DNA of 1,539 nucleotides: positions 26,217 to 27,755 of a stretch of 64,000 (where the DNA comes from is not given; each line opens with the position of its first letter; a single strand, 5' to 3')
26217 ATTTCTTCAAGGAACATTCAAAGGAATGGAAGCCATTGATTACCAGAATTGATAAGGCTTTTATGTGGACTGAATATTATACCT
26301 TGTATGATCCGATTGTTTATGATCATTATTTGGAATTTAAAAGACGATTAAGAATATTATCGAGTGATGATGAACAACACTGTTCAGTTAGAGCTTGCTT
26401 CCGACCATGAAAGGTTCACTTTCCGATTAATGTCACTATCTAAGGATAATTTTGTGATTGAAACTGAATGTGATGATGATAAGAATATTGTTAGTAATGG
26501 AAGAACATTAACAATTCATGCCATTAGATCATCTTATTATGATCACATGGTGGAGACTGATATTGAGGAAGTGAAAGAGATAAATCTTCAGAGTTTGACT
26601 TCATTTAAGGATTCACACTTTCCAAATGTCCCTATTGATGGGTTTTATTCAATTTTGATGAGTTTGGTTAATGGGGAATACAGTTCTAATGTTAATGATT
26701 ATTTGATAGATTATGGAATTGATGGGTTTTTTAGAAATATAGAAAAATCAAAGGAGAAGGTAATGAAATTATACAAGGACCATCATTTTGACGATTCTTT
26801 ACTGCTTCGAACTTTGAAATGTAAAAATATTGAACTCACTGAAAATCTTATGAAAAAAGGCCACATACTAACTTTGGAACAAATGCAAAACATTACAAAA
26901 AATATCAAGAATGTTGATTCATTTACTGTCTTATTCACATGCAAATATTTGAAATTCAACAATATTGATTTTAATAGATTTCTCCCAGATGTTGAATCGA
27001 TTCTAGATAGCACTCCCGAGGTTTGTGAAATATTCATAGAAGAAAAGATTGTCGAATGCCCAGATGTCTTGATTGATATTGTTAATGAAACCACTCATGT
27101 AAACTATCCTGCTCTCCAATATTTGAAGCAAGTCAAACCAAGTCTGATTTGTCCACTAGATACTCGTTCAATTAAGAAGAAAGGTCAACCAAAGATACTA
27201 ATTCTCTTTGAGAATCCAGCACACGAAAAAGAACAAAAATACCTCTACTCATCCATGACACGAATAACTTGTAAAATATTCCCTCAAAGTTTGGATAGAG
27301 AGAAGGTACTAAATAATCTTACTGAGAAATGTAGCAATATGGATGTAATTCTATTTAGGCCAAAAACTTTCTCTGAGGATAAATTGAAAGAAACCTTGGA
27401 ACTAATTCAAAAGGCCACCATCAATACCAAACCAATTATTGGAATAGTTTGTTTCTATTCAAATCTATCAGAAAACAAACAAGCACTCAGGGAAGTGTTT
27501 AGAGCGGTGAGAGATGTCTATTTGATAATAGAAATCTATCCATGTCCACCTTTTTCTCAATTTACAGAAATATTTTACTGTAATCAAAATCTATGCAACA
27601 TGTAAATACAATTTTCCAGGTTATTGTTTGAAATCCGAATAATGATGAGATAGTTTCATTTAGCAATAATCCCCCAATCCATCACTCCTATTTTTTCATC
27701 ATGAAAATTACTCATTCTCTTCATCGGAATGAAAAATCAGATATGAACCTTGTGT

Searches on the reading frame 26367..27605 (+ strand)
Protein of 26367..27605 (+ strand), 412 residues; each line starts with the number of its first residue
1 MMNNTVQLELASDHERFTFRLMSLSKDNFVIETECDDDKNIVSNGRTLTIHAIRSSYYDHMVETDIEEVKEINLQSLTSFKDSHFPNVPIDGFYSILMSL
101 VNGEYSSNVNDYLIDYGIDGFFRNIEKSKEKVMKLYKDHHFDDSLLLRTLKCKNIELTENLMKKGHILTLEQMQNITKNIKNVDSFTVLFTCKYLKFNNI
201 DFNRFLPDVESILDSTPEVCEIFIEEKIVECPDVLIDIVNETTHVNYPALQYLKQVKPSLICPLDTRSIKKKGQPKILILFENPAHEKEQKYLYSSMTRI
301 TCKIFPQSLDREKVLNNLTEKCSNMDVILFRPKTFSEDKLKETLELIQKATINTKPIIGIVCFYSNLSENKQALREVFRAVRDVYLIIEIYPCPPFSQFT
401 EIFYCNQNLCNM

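Call 26: search_protein_families(library=pfam, proteins=[window:26367-27605:+], max_evalue=0.1)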
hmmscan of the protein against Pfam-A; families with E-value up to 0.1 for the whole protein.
window:26367-27605:+ (412 aa): 1 family
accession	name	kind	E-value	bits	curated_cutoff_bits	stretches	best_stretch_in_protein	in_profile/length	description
PF21228.3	RuBisCO_activase_AAA_helical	-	0.05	14.4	27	0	83-139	27-79/96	Ribulose bisphosphate carboxylase/oxygenase activase, AAA, helical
